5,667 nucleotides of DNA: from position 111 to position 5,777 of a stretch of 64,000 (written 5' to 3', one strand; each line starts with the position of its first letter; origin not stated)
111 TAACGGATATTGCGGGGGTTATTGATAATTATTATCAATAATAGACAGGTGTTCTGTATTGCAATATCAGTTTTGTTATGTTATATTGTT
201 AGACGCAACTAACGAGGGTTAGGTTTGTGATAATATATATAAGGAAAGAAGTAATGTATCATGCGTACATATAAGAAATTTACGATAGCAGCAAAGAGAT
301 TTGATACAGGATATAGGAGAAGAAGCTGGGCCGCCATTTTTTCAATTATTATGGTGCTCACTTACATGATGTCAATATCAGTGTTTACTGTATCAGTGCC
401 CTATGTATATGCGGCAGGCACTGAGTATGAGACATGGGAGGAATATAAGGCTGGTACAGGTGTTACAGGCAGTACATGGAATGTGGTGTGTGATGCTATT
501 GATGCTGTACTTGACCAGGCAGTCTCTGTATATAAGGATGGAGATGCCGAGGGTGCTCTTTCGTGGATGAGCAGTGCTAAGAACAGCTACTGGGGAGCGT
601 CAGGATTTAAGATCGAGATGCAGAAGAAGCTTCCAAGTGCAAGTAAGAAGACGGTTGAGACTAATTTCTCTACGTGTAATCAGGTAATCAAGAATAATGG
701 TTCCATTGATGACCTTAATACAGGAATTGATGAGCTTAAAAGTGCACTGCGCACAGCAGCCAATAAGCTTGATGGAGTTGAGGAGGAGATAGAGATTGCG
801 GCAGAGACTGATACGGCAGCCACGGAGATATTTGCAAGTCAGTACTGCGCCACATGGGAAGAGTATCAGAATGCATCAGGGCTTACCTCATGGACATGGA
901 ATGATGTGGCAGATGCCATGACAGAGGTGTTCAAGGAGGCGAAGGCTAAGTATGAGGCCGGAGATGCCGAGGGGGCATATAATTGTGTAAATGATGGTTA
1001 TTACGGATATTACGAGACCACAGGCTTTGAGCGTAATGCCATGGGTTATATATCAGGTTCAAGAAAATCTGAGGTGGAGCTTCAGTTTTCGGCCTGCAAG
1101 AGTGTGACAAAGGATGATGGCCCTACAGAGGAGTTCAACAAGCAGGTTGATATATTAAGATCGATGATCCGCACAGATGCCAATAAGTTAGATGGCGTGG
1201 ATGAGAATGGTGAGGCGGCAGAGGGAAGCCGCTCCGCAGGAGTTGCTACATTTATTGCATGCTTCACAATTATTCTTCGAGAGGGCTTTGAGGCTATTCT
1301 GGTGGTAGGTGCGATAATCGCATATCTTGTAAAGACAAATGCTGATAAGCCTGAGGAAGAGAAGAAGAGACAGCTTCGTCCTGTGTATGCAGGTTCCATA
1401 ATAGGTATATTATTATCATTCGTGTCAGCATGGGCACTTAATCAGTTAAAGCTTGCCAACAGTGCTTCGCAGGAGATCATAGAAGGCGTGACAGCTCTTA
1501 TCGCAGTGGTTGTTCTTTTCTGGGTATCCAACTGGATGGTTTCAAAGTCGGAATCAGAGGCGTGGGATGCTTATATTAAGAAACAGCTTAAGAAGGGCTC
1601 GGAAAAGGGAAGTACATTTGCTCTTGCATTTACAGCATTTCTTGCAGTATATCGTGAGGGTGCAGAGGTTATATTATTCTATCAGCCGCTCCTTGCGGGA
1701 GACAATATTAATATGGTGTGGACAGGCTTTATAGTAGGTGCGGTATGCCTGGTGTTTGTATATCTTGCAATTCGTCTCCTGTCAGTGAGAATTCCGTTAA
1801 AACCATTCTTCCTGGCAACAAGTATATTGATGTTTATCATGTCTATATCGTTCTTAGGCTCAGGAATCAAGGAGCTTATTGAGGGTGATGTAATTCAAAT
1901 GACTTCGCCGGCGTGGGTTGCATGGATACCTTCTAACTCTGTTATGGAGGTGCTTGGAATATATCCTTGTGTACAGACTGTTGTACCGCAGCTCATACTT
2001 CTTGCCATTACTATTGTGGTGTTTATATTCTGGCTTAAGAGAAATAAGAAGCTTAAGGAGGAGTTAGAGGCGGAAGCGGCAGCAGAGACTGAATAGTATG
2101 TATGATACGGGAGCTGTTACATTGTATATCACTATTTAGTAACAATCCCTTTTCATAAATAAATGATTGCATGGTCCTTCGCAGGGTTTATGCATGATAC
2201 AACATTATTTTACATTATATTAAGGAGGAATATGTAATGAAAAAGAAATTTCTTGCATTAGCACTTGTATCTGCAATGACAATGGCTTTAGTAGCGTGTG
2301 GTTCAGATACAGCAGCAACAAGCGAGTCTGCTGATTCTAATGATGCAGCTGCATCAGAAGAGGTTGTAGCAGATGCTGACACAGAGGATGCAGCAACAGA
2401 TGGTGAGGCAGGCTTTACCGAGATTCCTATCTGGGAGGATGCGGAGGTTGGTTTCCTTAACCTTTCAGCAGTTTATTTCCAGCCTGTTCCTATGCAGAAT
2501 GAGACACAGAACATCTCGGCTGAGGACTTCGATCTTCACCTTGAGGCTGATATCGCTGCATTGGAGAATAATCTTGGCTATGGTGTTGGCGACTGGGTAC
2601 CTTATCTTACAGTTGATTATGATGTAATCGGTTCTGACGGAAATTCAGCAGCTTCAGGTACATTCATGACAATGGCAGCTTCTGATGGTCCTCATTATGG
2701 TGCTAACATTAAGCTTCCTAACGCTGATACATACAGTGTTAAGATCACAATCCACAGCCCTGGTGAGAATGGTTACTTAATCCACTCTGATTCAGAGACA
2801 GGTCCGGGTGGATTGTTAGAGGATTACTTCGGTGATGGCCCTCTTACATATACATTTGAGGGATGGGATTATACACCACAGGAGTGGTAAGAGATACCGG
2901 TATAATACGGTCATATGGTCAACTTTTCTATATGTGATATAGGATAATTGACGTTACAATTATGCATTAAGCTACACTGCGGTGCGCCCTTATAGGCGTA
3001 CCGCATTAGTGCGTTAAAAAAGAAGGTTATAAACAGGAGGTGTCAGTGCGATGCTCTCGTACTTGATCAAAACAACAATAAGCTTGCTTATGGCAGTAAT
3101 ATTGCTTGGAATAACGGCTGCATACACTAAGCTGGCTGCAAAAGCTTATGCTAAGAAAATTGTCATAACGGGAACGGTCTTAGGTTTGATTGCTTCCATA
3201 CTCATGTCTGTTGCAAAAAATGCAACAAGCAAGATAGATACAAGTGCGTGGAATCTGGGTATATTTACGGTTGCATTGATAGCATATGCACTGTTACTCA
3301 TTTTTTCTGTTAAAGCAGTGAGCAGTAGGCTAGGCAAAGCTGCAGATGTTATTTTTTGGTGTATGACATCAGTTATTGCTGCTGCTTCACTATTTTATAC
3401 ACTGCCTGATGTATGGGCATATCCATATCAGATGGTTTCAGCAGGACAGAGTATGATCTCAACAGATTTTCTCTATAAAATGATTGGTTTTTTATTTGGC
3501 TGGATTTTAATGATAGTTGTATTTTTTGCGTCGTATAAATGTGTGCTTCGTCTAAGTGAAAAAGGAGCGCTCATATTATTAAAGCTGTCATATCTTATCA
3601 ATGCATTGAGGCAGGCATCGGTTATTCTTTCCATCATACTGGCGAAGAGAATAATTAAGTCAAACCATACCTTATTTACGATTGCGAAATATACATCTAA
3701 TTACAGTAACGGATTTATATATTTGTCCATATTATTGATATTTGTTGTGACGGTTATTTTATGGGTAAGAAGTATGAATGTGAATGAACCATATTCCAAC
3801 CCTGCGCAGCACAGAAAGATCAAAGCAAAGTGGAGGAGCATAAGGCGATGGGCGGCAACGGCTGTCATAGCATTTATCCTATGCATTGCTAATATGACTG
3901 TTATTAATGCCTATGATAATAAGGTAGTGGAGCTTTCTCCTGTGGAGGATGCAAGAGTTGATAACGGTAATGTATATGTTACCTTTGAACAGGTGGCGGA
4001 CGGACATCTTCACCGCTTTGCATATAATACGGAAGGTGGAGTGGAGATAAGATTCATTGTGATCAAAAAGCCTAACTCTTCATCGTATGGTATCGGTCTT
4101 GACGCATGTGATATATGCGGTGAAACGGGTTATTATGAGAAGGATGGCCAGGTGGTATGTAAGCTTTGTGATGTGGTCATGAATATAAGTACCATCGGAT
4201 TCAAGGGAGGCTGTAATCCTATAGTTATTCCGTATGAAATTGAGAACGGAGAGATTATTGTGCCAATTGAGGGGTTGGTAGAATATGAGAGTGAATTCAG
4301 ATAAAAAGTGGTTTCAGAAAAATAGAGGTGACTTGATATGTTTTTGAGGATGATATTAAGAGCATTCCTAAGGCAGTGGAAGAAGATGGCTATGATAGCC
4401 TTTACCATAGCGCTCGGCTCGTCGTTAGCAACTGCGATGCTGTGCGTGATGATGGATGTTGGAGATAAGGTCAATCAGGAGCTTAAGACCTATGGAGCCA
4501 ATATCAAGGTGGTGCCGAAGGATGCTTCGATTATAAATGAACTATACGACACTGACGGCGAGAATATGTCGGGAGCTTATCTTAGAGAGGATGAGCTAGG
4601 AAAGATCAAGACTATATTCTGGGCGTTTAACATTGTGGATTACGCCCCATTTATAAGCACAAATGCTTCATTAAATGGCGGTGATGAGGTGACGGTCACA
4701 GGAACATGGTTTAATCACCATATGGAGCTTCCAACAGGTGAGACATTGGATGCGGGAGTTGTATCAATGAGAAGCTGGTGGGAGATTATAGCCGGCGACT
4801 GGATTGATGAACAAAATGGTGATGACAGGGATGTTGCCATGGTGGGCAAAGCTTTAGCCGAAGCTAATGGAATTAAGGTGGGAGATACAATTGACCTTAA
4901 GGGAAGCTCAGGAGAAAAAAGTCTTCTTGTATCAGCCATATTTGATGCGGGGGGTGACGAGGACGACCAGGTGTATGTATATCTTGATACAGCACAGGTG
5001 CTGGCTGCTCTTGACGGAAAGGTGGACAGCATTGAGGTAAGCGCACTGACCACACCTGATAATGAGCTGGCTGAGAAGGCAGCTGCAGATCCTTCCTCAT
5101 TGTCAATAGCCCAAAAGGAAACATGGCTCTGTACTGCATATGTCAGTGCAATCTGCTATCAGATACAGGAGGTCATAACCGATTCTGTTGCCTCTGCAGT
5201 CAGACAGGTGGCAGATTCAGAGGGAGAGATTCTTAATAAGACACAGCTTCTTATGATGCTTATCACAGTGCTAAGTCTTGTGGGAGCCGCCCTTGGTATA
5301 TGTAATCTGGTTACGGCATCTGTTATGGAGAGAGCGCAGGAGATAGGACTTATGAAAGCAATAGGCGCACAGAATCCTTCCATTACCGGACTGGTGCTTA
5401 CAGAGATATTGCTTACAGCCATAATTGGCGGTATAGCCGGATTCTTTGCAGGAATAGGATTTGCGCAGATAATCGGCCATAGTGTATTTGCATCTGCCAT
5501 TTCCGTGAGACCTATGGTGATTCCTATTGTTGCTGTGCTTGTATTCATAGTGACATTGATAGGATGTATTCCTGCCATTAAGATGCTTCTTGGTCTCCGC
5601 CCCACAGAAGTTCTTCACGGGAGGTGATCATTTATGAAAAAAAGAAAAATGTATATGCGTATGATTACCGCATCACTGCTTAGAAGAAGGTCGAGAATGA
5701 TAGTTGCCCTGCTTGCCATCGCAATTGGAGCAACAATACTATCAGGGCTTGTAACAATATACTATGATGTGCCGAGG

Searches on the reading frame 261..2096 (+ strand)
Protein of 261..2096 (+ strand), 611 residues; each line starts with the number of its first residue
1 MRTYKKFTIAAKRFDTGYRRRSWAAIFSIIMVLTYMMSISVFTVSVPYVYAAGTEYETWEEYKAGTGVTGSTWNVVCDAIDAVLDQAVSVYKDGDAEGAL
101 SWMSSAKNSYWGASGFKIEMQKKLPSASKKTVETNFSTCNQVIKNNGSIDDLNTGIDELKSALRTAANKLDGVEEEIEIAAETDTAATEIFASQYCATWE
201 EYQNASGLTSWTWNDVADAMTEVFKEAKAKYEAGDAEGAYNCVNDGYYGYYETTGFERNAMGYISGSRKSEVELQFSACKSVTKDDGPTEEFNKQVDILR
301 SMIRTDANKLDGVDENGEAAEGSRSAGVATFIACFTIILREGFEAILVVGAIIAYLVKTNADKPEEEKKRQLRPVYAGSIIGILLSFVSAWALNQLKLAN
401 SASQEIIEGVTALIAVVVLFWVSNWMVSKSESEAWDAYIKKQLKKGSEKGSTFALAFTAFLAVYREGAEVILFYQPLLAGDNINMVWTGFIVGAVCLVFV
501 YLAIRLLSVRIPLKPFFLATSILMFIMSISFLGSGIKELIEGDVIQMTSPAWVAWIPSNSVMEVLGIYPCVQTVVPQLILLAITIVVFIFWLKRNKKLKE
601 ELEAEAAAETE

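Call 6: search_protein_families(library=pfam, proteins=[window:261-2096:+])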
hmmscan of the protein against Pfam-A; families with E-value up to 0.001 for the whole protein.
window:261-2096:+ (611 aa): 1 family
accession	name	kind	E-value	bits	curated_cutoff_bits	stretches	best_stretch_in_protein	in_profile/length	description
PF03239.20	FTR1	-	1e-35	123.9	25.3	2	316-455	116-238/284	Iron permease FTR1 family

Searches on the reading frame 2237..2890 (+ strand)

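Call 72: search_protein_families(library=pfam, proteins=[window:2237-2890:+], max_evalue=0.0001)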
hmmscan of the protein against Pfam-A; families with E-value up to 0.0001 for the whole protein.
window:2237-2890:+ (217 aa): 1 family
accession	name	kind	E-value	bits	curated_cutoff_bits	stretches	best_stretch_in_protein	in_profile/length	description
PF10634.15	Iron_transport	-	4e-46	157.4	21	1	60-207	2-146/150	Fe2+ transport protein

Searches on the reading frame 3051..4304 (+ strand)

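Call 72: search_protein_families(library=pfam, proteins=[window:3051-4304:+], max_evalue=0.0001)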
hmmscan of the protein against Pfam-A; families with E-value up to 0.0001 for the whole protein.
window:3051-4304:+ (417 aa): 1 family
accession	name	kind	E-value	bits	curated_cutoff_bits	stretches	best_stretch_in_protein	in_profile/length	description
PF10080.14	FtrD-like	-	1.1e-29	103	26.3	1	315-412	1-97/101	Membrane iron-sulfur containing protein FtrD-like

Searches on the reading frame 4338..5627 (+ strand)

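Call 72: search_protein_families(library=pfam, proteins=[window:4338-5627:+], max_evalue=0.0001)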
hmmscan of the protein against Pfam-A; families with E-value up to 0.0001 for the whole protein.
window:4338-5627:+ (429 aa): 2 families
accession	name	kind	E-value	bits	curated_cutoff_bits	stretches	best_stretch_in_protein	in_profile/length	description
PF02687.27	FtsX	-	1.2e-15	58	25.5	1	308-419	2-117/120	FtsX-like permease C-terminal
PF12704.14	MacB_PCD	-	1.2e-13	52.2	27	1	18-243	2-198/207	MacB-like periplasmic core domain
